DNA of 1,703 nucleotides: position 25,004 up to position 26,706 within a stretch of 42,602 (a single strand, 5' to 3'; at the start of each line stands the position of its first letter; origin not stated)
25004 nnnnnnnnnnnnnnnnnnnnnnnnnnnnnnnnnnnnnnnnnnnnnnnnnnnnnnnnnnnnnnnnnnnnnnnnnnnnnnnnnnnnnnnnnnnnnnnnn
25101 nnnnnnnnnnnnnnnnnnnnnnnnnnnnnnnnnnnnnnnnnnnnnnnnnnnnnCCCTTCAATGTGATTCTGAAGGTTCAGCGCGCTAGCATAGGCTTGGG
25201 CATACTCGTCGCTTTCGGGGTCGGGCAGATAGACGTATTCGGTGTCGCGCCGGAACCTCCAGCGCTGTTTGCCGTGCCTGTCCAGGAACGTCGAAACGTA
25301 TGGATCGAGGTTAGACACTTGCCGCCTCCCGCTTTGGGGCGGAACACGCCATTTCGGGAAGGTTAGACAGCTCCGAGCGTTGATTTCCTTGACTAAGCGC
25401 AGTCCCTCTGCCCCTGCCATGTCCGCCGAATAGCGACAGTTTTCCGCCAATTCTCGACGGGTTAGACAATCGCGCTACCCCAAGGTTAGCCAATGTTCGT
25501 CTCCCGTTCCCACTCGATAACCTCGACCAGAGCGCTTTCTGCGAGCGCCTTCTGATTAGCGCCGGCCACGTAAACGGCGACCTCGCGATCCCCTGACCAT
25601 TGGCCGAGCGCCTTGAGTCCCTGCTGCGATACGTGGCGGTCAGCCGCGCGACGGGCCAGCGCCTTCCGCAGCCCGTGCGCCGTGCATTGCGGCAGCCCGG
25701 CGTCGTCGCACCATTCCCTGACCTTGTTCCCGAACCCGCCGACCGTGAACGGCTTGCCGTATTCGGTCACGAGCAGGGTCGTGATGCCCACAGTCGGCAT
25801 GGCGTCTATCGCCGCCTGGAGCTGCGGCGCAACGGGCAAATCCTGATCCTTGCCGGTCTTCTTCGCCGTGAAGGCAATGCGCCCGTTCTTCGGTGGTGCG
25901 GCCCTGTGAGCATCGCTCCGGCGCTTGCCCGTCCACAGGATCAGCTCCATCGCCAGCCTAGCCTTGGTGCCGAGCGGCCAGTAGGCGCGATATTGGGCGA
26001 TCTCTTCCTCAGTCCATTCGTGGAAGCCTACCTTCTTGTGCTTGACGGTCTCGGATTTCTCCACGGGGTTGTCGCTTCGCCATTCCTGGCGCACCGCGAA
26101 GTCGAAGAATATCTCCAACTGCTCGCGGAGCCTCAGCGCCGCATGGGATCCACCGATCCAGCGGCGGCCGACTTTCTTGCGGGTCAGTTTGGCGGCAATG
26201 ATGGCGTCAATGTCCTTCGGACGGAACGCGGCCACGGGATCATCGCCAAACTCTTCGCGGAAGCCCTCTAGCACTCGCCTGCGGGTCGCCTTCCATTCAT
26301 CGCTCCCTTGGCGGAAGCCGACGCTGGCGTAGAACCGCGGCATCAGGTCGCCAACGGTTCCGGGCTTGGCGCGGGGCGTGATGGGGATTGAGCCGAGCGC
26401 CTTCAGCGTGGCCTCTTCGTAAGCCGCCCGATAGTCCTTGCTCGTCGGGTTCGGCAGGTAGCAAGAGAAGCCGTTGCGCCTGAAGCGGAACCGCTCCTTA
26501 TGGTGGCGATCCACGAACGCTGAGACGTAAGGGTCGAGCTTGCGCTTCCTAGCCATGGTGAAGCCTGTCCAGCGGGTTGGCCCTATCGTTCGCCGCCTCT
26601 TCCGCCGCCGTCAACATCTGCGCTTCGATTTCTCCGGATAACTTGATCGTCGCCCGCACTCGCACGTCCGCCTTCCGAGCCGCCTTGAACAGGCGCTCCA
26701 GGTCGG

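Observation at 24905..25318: GIY-YIG/T5orf172 domain fused to a copy of the integrase N-terminal (arm-binding-like) domain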

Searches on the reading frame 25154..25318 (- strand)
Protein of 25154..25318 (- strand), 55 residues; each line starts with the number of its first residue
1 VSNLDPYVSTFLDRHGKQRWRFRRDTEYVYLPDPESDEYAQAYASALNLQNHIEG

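Call 28: find_homologous_proteins(query=window:25154-25318:-, max_evalue=10)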
Query seq(55 aa): no candidate shares three 5-residue words with the query. No homologue found.
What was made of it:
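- Tried and rejected: One capped search was wasted (call 28).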

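Call 40: search_protein_representatives(alignment_id=A1)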
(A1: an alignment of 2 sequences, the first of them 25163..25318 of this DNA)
Query: 2 sequences, 55 profile positions. Proteins with E-value up to 0.001 (for the whole library): 374; up to 1e-10: 11; up to 1e-30: 0. The best 150 are listed.
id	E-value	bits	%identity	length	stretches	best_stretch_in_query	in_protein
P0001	1.4e-29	117.7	-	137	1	1-55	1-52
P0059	4.7e-22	93.6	-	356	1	1-54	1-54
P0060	3.2e-20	87.8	-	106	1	1-51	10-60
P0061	1.2e-19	86.0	-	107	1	1-55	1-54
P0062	5.3e-19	83.9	-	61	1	1-47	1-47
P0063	1.3e-14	69.8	-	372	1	1-50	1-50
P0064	5.9e-12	61.3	-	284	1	1-52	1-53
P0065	9.4e-12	60.6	-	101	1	1-52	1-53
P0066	1.4e-11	60.1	-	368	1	11-51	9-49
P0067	3.3e-11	58.9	-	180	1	3-50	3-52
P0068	5.5e-11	58.2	-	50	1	1-30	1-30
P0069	1.9e-10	56.5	-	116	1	2-51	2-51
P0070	2.4e-10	56.2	-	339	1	5-50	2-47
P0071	6.6e-10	54.7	-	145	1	7-49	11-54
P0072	8.6e-10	54.4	-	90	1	6-52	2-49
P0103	1.8e-07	46.9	-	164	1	10-50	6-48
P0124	9.5e-07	44.6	-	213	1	10-51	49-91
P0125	9.7e-07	44.6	-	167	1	10-51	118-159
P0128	1.2e-06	44.3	-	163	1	10-51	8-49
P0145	2.7e-06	43.2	-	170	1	9-50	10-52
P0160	6.1e-06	42.1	-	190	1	10-51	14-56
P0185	1.4e-05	40.9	-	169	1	6-51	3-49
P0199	2.1e-05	40.3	-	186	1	9-48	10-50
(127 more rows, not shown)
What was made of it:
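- This N-domain family is very common: 374 representative clusters (call 40).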

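Call 78: search_solved_structures(query=A5, max_evalue=10, show_alignments=2)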
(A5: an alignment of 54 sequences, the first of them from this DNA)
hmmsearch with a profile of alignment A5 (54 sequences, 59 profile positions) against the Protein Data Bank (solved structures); distinct sequences matched with E-value up to 10: 11.
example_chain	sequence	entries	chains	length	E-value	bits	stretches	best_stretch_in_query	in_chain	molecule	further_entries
8zo9_6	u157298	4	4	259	0.42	13.5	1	32-55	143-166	VCPI-6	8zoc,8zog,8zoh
6k8q_A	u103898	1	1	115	0.58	13.1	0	5-24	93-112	Mitochondrial import inner membrane translocase subunit TIM21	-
6ucd_A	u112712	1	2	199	0.64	13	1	17-45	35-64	Exotoxin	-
2ciu_A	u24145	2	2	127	0.67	12.9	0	5-24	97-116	IMPORT INNER MEMBRANE TRANSLOCASE SUBUNIT TIM21 MITOCHONDRIAL | Mitochondrial import inner membrane translocase subunit TIM21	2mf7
6lwt_A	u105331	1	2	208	0.69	12.9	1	17-45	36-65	Superantigen-like protein SSL10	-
8so8_A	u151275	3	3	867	0.8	12.7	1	10-28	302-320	RNA polymerase-associated protein RapA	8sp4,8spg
6bog_A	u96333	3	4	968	0.91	12.5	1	10-28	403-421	RNA polymerase-associated protein RapA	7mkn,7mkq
7m8e_F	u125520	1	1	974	0.92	12.5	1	10-28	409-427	RNA polymerase-associated protein RapA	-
4s20_K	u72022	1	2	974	0.92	12.5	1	10-28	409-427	RNA polymerase-associated protein RapA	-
8t0l_F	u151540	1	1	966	0.95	12.4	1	10-28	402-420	RNA polymerase-associated protein RapA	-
5zwx_A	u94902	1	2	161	2.2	11.3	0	7-24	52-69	DUF724 domain-containing protein 6-like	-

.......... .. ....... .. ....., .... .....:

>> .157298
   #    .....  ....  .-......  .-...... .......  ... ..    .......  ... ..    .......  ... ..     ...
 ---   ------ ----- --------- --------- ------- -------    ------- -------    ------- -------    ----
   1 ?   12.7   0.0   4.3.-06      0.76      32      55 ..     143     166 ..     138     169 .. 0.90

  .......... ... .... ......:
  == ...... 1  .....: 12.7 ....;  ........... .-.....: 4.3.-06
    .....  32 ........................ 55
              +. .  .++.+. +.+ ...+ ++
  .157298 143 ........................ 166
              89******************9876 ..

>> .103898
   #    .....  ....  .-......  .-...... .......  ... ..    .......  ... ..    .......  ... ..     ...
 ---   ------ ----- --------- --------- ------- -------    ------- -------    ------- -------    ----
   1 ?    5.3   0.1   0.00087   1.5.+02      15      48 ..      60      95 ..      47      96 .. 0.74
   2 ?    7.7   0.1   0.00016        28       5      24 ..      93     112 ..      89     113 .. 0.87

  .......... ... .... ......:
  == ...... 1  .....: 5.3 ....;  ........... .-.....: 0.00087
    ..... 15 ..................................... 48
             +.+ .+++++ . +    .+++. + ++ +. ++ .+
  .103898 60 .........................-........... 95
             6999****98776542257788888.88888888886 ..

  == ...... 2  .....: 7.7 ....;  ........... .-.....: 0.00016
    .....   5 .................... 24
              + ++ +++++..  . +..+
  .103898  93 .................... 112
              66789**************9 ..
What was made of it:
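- Tried and rejected: A profile of 54 N-domains against PDB sequences gave nothing either (call 78).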

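Call 86: predict_structure(alignment_id=A5)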
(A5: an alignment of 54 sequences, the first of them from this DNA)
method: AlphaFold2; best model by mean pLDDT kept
length: 55 residues; sequences in the alignment: 54
mean_pLDDT: 84.9   pTM: 0.60
mean pLDDT of the five models: 84.9, 84.6, 83.7, 83.4, 83.3
residues with pLDDT >= 90: 28; 70-90: 21; 50-70: 4; < 50: 2
segments of 3 or more residues with pLDDT < 50: none
pLDDT, mean of each block of 10 residues (from residue 1): 78 92 87 89 89 64
secondary structure, 60 per line:
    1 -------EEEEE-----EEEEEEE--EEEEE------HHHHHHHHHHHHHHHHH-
elements in order: E8-12 E18-24 E27-31 H38-54

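Call 89: fold_search(model_id=the predicted structure, library=pdb)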
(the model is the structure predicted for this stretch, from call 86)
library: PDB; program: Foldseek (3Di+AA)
matches with E <= 10: 239; with E <= 0.001: 0
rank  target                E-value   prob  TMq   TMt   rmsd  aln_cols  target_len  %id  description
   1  9lbn_H                1.1e+00  0.33  0.37  0.07   7.0        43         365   16  The composite cryo-EM structure of the head-to-tail connector and head-proximal tail components of bacteriophage phiXa (released 2025-05-07)
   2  7eeb_J                1.2e+00  0.28  0.45  0.19   4.3        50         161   14  Structure of the CatSpermasome (released 2021-07-28)
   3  6dzl_A                1.3e+00  0.14  0.33  0.12   4.8        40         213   20  Ebola virus Makona variant GP (mucin-deleted) in complex with pan-ebolavirus human antibody ADI-15878 Fab (released 2018-09-12)
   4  6ist_C                1.8e+00  0.44  0.47  0.15   3.4        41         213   15  Crystal structure of a wild type endolysin LysIME-EF1 (released 2019-11-20)
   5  6ist_A                2.0e+00  0.41  0.48  0.39   3.4        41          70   15  Crystal structure of a wild type endolysin LysIME-EF1 (released 2019-11-20)
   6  1qg7_A                2.0e+00  0.20  0.38  0.35   6.7        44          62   14  STROMA CELL-DERIVED FACTOR-1ALPHA (SDF-1ALPHA) (released 2001-02-28)
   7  2x6g_L                2.0e+00  0.11  0.33  0.31   9.6        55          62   22  X-ray Structure of Macrophage Inflammatory Protein-1 alpha (D27A) (released 2010-11-03)
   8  2cs7_C                2.4e+00  0.04  0.19  0.20   7.6        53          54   17  1.2 A Crystal structure of the S. pneumoniae PhtA histidine triad domain a novel zinc binding fold (released 2006-02-14)
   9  4lmq_D                2.5e+00  0.08  0.30  0.30  10.5        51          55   20  Development and Preclinical Characterization of a Humanized Antibody Targeting CXCL12 (released 2013-08-14)
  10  7lp4_MODEL_1_A        2.7e+00  0.18  0.39  0.44   3.6        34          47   18  Structure of Nedd4L WW3 domain (released 2021-07-28)
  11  2ysh_MODEL_1_A        2.7e+00  0.16  0.39  0.49   5.4        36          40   19  Solution structure of the WW domain from the human growth-arrest-specific protein 7, GAS-7 (released 2007-10-09)
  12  4geq_D                2.9e+00  0.07  0.31  0.30   4.6        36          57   28  Crystal structure of the Spc24-Spc25/Cnn1 binding interface (released 2013-01-30)
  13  6hg4_B                3.1e+00  0.15  0.39  0.07  10.1        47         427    6  Crystal Structure of the human IL-17RC ECD in complex with human IL-17F (released 2020-03-18)
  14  2x5c_B                3.3e+00  0.15  0.43  0.25   8.7        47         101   13  Crystal structure of hypothetical protein ORF131 from Pyrobaculum Spherical Virus (released 2010-07-21)
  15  2i2l_C                3.5e+00  0.21  0.45  0.22   3.5        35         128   14  X-ray Crystal Structure of Protein yopX from Bacillus subtilis. Northeast Structural Genomics Consortium Target SR411. (released 2006-08-29)
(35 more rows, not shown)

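Call 91: find_encoding_contigs(protein=P0071, flank=5000, max_places=3)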
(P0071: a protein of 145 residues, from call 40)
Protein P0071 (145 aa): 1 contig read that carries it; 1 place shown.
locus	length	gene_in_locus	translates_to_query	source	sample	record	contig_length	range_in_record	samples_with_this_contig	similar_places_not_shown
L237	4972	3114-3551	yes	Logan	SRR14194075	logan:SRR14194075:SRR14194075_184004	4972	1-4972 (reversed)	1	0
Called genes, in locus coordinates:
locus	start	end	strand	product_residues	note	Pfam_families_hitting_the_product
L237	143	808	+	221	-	-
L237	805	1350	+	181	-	PF07463:NUMOD4, PF13392:HNH_3 (weak)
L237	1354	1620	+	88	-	-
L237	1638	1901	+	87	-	-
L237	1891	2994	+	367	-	PF00589:Phage_integrase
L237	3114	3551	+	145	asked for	PF10544:T5orf172 (weak), PF13455:MUG113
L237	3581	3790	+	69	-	-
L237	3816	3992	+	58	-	-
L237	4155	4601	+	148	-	-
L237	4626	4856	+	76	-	-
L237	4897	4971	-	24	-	?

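Call 92: find_encoding_contigs(protein=P0067, flank=5000, max_places=3)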
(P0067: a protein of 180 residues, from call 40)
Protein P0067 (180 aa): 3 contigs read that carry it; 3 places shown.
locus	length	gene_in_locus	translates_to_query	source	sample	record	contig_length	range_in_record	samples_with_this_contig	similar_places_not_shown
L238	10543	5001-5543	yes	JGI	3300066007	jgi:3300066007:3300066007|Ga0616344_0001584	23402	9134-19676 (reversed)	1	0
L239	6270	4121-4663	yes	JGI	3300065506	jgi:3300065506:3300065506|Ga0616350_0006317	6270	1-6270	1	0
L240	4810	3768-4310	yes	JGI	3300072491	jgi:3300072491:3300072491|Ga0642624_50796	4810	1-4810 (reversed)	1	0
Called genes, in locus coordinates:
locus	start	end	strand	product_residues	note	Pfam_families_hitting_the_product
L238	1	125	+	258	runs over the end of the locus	PF09588:YqaJ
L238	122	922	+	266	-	-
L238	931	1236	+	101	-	-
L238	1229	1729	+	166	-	-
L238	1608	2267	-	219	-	-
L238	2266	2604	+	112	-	-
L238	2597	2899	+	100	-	PF12728:HTH_17 (weak)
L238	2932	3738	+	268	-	PF00589:Phage_integrase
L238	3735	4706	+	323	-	-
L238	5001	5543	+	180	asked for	PF10544:T5orf172 (weak), PF13455:MUG113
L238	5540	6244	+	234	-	-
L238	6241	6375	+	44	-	-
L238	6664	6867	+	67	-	-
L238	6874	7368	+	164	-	-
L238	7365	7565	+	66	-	-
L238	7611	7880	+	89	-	PF04448:DUF551 (weak)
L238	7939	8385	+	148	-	PF10686:YAcAr (weak)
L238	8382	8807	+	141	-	-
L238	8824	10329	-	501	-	-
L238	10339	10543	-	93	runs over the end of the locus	-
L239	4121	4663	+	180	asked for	PF10544:T5orf172 (weak), PF13455:MUG113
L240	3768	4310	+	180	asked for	PF10544:T5orf172 (weak), PF13455:MUG113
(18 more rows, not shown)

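Call 93: find_encoding_contigs(protein=P0103, flank=5000, max_places=3)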
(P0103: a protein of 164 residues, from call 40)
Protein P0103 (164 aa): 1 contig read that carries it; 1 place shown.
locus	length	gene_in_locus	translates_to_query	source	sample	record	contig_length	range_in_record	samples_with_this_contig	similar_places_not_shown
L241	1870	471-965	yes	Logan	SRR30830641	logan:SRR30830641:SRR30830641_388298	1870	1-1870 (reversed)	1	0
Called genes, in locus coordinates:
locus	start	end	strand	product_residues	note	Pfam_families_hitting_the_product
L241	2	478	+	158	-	?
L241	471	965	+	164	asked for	PF13455:MUG113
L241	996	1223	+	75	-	-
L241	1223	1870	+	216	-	?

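Call 108: search_protein_families(library=pfam, proteins=[P0124, P0145, P0128, P0160, P0199, P0185, P0125, P0071, P0067], max_evalue=0.01)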
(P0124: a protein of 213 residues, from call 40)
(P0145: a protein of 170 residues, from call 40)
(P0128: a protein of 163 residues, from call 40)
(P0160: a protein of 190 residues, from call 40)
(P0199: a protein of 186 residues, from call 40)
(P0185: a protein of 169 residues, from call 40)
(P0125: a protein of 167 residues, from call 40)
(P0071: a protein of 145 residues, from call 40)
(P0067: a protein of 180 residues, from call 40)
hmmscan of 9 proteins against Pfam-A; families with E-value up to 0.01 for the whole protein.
P0124 (213 aa): 0 families

P0145 (170 aa): 1 family
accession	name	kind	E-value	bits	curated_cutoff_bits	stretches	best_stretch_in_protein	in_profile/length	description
PF01541.30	GIY-YIG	-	0.0021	18.7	22.6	1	81-113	3-36/78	GIY-YIG catalytic domain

P0128 (163 aa): 1 family
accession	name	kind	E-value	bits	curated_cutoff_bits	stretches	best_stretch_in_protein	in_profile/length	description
PF01541.30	GIY-YIG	-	0.0026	18.4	22.6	1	78-109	3-35/78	GIY-YIG catalytic domain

P0160 (190 aa): 0 families

P0199 (186 aa): 0 families

P0185 (169 aa): 0 families

P0125 (167 aa): 2 families
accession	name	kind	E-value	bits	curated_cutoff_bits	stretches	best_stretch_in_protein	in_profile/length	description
PF13392.12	HNH_3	-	1.7e-08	34.4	24.8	1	55-96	5-45/46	HNH endonuclease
PF05551.17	zf-His_Me_endon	-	0.00022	21.9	27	1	69-95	64-90/131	Zinc-binding loop region of homing endonuclease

P0071 (145 aa): 2 families
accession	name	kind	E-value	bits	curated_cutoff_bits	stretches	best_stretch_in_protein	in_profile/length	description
PF13455.12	MUG113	-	1.2e-09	39.1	22.3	1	77-136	1-65/73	Meiotically up-regulated gene 113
PF10544.15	T5orf172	-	3.9e-06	27.7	20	1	72-137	12-93/101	T5orf172 domain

P0067 (180 aa): 2 families
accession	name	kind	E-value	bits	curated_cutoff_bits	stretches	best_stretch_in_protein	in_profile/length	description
PF13455.12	MUG113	-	2.1e-09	38.2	22.3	1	83-136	2-60/73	Meiotically up-regulated gene 113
PF10544.15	T5orf172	-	2.9e-06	28.1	20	1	80-136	13-87/101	T5orf172 domain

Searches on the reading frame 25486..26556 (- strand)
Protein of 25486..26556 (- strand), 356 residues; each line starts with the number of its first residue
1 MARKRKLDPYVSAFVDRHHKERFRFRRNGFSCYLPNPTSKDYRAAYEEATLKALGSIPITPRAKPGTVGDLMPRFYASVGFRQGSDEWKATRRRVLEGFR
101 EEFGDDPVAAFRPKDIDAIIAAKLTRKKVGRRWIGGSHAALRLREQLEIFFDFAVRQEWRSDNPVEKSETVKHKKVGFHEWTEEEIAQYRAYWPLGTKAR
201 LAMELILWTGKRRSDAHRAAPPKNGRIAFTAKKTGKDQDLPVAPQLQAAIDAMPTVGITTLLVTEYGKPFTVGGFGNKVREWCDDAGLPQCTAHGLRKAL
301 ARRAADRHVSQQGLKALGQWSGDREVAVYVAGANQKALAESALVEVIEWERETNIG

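Call 4: search_protein_families(library=pfam, proteins=[window:25486-26556:-], max_evalue=1)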
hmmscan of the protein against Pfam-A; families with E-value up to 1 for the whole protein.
window:25486-26556:- (356 aa): 2 families
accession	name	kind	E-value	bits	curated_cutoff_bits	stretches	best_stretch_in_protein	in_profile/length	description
PF00589.27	Phage_integrase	-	2.7e-07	30.9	27.1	1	185-333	10-169/172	Phage integrase family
PF22022.2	Phage_int_M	-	0.072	13.8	27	1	97-167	30-92/96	Phage integrase central domain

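Call 48: find_related_loci(query=window:25486-26556:-, collection=viral_contigs, flank=4000)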
Query window:25486-26556:- (356 aa) in viral_contigs; peptide patterns used: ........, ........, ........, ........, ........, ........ (x = any residue, [..] = any of these).
75 stretches matched a pattern; 10 encode a relative of the query (tblastn E <= 1e-3); 10 distinct loci.
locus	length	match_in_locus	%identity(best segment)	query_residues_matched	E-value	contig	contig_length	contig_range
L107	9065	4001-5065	82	1-355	0e+0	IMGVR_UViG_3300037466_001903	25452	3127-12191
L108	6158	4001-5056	70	1-356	4e-165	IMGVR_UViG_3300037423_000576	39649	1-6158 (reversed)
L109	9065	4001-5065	57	1-354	3e-128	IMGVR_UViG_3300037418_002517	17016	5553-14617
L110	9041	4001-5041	38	1-346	4e-67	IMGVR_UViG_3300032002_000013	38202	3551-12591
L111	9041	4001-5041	38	1-346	9e-66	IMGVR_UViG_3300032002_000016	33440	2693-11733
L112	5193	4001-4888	31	41-346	4e-34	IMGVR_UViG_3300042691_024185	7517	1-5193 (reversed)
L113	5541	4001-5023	27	9-355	4e-28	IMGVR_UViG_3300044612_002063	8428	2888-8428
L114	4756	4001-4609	27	153-348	1e-8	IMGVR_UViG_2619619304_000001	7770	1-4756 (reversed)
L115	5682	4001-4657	26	96-311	2e-8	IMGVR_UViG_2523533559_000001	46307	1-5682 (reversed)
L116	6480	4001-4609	26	153-348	4e-8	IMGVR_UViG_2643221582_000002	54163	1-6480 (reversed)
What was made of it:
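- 25486..26556 (-): Tyrosine integrase, 356 aa. Its first ~50 residues are the domain shared with the nuclease. Relatives L107 (82%), L108 (70%) and L109 (57%) (call 48).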

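Call 66: search_protein_families(library=padloc, proteins=[window:25486-26556:-], max_evalue=0.01)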
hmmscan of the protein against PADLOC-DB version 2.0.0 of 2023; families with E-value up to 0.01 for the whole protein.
window:25486-26556:- (356 aa): 0 families

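Call 67: search_protein_families(library=phrogs, proteins=[window:25486-26556:-], max_evalue=0.001)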
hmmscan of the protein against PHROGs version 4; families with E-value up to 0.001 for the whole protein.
window:25486-26556:- (356 aa): 2 families
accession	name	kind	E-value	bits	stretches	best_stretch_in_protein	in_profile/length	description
phrog_1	-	integration and excision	5.6e-22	79.7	1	9-349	107-453/611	integrase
phrog_216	-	integration and excision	6e-12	46.3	1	141-329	16-221/301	integrase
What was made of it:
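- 25486..26556 (-): Pfam PF00589 and PHROG 1 (calls 4, 67).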

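Call 79: search_protein_families(library=ncbifam, proteins=[window:25486-26556:-], max_evalue=1)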
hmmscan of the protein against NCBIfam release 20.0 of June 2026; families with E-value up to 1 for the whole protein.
window:25486-26556:- (356 aa): 1 family
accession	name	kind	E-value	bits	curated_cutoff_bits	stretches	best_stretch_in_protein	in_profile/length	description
TIGR02224.1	recomb_XerC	equivalog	0.0095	15.3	335.15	1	108-302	41-247/295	tyrosine recombinase XerC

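Call 108: search_protein_families(library=pfam, proteins=[L110:5073-5858:+], max_evalue=0.01)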
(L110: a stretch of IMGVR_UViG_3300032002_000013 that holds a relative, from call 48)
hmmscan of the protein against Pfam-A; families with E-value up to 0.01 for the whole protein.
L110:5073-5858:+ (261 aa): 2 families
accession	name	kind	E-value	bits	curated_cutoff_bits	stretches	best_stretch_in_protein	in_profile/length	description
PF13392.12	HNH_3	-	8.6e-07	28.9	24.8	1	135-178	3-46/46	HNH endonuclease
PF05551.17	zf-His_Me_endon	-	0.0012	19.5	27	1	149-178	63-92/131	Zinc-binding loop region of homing endonuclease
